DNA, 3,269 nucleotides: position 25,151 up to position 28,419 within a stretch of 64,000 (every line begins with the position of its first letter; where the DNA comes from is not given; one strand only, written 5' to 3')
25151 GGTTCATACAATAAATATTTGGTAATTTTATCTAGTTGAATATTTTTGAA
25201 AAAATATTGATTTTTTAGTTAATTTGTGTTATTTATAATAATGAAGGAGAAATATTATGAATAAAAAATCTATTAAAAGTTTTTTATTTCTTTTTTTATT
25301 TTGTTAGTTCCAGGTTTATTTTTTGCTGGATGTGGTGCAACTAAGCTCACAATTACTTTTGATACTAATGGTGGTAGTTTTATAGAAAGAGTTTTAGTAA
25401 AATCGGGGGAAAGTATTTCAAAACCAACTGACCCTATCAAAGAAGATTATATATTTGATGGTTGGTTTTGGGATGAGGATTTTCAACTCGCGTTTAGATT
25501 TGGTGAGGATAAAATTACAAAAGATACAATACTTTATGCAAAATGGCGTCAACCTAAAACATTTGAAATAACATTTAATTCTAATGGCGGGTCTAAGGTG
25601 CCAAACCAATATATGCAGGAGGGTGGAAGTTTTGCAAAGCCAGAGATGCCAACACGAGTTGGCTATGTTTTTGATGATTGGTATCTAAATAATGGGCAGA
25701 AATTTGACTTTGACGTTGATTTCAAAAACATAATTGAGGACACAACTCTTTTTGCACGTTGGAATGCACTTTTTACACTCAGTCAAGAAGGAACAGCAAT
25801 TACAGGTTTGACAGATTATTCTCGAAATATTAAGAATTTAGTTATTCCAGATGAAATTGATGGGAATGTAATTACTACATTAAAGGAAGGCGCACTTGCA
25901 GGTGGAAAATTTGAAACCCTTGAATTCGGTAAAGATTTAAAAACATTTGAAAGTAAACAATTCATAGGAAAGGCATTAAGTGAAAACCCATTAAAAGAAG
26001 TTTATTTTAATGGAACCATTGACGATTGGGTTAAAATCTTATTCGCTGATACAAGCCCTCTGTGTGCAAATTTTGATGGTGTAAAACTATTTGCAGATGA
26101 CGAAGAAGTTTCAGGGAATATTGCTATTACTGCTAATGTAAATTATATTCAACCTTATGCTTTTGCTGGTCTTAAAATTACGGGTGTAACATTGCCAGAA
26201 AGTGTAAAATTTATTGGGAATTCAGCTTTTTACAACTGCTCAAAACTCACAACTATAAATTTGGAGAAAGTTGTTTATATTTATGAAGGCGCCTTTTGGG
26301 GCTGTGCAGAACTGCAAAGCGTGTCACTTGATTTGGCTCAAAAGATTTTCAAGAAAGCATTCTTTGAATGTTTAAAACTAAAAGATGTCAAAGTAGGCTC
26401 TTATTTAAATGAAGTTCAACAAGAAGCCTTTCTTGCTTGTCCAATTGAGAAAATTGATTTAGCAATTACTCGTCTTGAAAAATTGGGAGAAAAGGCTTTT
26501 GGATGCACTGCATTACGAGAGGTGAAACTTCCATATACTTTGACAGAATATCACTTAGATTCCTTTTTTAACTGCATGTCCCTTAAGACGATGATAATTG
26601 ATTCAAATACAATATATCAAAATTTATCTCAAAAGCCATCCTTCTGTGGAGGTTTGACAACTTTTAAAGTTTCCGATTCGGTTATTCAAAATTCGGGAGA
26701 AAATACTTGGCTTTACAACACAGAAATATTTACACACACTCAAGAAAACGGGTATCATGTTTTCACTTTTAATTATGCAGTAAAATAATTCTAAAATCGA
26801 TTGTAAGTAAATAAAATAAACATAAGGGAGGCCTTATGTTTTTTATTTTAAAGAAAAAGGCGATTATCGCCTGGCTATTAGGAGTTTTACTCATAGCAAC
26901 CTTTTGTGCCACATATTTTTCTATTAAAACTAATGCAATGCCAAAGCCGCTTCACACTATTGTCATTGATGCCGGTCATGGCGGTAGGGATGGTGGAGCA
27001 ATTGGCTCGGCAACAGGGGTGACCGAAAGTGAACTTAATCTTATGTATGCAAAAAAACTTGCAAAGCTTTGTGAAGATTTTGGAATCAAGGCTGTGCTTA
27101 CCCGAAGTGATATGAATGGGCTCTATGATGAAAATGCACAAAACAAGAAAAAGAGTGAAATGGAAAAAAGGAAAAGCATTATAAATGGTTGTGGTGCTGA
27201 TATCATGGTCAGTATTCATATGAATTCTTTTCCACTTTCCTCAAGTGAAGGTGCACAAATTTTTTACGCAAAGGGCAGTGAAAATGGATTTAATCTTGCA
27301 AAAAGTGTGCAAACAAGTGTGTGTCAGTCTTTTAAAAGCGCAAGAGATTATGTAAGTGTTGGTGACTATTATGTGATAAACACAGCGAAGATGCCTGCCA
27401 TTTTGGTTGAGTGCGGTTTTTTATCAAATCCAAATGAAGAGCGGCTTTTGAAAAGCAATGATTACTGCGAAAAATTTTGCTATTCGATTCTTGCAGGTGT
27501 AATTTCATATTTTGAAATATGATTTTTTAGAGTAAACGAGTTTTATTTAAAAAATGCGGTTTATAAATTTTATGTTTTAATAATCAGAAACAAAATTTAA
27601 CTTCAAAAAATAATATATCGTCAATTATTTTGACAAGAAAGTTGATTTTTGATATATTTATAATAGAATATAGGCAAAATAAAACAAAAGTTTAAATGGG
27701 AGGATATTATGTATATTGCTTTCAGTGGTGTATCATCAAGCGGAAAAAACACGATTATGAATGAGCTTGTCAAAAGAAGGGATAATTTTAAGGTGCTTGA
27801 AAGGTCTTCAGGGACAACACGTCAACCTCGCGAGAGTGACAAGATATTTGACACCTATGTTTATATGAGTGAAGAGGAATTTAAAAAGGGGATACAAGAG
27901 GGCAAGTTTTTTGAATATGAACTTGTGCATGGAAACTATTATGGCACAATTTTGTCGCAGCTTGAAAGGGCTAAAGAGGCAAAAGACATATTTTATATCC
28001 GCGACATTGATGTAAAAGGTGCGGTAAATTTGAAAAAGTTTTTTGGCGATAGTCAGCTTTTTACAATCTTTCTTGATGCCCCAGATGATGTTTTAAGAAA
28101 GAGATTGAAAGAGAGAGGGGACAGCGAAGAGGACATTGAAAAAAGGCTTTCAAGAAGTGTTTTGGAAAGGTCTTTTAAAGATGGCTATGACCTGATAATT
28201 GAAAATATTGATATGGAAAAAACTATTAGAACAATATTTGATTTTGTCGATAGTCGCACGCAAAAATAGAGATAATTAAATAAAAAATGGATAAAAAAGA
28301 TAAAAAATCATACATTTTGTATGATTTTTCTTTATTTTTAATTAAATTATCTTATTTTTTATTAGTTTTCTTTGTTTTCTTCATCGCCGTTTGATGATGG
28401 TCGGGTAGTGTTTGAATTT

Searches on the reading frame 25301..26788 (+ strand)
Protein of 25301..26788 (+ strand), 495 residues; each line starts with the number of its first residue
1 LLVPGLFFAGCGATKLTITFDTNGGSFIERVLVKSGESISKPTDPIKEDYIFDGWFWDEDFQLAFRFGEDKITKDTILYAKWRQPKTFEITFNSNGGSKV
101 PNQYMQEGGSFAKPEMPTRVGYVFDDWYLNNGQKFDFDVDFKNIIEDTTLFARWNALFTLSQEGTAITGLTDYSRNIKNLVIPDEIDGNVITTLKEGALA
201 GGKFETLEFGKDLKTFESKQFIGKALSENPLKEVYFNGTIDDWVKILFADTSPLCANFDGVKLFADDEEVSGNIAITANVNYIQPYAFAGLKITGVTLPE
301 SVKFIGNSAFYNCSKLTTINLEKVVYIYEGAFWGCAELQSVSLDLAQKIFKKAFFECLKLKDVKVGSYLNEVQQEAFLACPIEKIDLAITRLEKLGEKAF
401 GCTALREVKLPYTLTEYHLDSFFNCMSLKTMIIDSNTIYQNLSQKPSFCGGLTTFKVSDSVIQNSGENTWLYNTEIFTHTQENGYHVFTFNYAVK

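Call 56: search_protein_families(library=pfam, max_evalue=0.0001, proteins=[window:25301-26788:+])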
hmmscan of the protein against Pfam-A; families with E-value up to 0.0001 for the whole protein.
window:25301-26788:+ (495 aa): 3 families
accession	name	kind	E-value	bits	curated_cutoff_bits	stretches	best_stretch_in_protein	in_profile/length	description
PF13306.12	LRR_5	-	5.7e-36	123.7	27.7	2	347-437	23-112/127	BspA type Leucine rich repeat region (6 copies)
PF09479.16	Flg_new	-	5.5e-32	110.1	27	2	17-81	2-65/65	Listeria-Bacteroides repeat domain (List_Bact_rpt)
PF13855.12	LRR_8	-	1.9e-07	31.1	27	0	303-344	14-57/61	Leucine rich repeat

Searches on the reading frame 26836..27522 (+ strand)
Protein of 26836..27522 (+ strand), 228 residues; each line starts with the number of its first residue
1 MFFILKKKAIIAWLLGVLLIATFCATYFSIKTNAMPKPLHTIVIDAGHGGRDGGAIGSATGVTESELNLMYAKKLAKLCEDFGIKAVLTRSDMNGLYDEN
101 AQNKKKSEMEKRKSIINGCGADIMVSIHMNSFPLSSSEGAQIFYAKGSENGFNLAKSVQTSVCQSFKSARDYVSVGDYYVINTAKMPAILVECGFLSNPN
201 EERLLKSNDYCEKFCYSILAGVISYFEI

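Call 56: search_protein_families(library=pfam, max_evalue=0.0001, proteins=[window:26836-27522:+])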
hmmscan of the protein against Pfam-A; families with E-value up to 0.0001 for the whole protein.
window:26836-27522:+ (228 aa): 1 family
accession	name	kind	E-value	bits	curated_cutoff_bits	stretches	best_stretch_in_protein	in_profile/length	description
PF01520.23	Amidase_3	-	1e-44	153.1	27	1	42-223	1-173/174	N-acetylmuramoyl-L-alanine amidase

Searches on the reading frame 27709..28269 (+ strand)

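Call 56: search_protein_families(library=pfam, max_evalue=0.0001, proteins=[window:27709-28269:+])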
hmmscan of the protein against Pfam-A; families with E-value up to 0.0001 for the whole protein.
window:27709-28269:+ (186 aa): 2 families
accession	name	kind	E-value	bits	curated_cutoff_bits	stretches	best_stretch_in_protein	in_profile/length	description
PF00625.27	Guanylate_kin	-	1.6e-23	83.8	25.2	1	5-181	7-180/182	Guanylate kinase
PF13238.12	AAA_18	-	2.5e-07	31.6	29.4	1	3-145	1-120/128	AAA domain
